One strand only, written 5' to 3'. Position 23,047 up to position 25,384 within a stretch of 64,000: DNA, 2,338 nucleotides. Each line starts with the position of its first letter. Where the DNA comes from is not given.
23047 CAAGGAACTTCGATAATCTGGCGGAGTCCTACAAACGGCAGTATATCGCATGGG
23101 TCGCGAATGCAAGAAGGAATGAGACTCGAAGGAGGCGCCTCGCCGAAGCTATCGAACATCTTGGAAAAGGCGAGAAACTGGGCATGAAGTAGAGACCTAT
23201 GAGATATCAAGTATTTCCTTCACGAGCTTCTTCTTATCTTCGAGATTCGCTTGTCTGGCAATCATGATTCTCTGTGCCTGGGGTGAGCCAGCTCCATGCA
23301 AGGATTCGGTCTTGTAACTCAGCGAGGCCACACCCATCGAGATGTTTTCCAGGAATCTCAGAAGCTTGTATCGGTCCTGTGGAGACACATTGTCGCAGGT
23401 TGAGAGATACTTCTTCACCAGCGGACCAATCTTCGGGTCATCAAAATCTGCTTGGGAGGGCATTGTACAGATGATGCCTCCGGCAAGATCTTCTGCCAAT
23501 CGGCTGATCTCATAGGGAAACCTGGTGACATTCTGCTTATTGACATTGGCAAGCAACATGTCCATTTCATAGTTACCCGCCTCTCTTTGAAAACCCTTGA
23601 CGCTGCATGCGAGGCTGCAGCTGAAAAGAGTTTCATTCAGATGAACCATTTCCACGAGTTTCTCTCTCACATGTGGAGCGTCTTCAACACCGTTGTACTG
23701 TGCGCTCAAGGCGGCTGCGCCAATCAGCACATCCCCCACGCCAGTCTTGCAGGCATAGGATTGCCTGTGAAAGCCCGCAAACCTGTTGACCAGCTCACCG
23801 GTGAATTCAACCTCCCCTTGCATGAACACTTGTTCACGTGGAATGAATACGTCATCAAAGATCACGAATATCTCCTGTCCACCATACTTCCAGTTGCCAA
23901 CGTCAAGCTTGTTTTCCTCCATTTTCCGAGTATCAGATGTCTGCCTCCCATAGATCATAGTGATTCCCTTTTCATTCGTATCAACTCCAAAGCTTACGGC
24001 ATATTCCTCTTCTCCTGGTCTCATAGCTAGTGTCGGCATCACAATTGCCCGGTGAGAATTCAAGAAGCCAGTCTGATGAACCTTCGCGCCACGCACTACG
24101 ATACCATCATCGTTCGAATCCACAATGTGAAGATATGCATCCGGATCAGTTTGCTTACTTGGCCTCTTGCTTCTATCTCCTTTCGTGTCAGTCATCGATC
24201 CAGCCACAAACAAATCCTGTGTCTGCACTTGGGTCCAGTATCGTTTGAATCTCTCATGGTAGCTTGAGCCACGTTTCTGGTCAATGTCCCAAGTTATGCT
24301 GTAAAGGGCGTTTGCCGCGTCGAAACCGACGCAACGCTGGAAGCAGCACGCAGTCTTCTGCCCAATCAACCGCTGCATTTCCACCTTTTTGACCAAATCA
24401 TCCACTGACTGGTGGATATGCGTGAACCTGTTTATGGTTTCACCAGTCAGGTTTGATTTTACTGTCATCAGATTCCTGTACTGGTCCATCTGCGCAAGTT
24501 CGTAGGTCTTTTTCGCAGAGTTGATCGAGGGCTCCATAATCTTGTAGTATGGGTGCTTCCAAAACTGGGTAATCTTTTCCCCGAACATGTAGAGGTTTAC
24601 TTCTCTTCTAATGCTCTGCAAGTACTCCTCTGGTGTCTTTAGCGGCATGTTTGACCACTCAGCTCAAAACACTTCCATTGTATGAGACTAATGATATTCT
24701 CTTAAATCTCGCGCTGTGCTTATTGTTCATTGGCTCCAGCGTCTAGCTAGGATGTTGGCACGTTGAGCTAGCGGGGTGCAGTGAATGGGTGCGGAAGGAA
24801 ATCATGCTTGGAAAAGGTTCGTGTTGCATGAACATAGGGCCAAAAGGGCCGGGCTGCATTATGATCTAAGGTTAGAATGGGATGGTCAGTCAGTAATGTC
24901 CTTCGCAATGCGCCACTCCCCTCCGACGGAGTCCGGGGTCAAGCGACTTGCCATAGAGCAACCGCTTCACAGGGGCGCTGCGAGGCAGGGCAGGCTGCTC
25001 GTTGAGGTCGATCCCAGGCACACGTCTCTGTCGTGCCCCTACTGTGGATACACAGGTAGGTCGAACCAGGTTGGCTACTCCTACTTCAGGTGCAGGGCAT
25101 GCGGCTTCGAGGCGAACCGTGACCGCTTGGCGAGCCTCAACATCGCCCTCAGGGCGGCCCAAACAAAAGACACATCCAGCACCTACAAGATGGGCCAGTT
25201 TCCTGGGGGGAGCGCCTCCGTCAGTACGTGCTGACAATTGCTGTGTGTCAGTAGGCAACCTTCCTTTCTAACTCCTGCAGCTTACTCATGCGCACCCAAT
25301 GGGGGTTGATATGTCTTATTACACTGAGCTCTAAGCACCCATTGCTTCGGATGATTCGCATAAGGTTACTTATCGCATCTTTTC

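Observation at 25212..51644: Tyrosine-integrase island inserted into a hairpin of a TnpB omegaRNA region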

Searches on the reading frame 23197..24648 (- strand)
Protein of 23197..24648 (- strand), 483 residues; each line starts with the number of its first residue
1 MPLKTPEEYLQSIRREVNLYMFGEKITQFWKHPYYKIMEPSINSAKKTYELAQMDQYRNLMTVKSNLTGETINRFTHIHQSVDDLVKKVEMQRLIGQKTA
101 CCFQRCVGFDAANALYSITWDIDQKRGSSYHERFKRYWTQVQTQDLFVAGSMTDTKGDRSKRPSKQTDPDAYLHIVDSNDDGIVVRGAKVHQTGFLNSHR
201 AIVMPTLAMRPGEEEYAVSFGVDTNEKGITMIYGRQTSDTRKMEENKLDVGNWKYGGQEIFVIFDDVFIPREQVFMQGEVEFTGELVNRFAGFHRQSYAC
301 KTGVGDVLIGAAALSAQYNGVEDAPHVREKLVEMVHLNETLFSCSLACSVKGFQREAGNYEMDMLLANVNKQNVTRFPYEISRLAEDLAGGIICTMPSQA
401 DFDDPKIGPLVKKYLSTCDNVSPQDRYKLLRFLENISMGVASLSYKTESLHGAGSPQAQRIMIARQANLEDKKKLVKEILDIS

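Call 4: search_protein_families(library=pfam, proteins=[window:23197-24648:-], max_evalue=0.01)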
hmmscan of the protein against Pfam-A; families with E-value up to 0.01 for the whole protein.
window:23197-24648:- (483 aa): 2 families
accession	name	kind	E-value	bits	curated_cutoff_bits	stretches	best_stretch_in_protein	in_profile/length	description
PF11794.13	HpaB_N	-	3.2e-93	312.7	35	1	5-276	1-270/270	4-hydroxyphenylacetate 3-hydroxylase N terminal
PF03241.18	HpaB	-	2.1e-66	223.4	25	1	284-481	2-202/202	4-hydroxyphenylacetate 3-hydroxylase C terminal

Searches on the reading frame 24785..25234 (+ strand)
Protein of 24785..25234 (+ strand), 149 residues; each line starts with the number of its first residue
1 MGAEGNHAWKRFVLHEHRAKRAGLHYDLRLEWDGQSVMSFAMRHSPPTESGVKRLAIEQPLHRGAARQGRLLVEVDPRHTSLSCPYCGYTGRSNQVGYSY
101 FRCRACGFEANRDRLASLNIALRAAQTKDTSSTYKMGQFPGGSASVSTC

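Call 4: search_protein_families(library=pfam, proteins=[window:24785-25234:+], max_evalue=0.01)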
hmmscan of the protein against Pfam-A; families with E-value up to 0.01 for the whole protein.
window:24785-25234:+ (149 aa): 2 families
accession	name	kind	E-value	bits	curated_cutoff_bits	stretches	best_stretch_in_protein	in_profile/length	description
PF07282.18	Cas12f1-like_TNB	-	1e-14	54.8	26.3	1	61-120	8-60/60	Cas12f1-like, TNB domain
PF13298.12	LigD_N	-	3.7e-10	40.4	31.1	1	15-63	1-46/107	DNA Ligase D 3'-phosphoesterase domain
